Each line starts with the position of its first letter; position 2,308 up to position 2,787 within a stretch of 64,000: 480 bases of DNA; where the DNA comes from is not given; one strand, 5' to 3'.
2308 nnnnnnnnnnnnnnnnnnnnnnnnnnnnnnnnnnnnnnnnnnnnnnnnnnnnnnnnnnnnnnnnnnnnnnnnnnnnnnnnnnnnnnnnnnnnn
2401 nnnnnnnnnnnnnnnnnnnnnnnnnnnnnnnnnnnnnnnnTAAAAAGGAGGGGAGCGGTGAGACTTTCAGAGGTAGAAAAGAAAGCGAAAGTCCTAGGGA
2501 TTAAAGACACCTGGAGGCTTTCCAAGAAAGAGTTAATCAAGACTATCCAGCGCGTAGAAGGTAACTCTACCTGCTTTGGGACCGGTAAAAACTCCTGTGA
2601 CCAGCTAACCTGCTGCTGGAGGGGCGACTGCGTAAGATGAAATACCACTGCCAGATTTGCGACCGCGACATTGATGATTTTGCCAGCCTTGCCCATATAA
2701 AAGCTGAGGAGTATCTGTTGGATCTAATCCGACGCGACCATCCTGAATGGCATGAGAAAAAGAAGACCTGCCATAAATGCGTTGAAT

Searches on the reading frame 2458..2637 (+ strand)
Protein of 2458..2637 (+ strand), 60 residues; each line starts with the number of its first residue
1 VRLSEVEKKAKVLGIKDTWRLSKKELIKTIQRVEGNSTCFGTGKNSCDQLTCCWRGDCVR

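Call 5: search_protein_families(library=pfam, proteins=[window:2458-2637:+], max_evalue=1)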
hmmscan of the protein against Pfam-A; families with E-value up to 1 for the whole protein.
window:2458-2637:+ (60 aa): 1 family
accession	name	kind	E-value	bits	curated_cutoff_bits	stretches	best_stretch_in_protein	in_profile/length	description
PF07498.18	Rho_N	-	0.0021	18.5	24.9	1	1-30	5-34/43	Rho termination factor, N-terminal domain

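Call 6: search_protein_families(library=ncbifam, proteins=[window:2458-2637:+], max_evalue=1)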
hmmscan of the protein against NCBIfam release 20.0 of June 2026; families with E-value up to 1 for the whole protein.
window:2458-2637:+ (60 aa): 1 family
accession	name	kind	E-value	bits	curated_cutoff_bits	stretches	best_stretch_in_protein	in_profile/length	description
TIGR03277.1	methan_mark_9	hypoth_equivalog_domain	0.025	14.8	96.2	1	18-58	43-83/109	methanogenesis marker 9 domain-containing protein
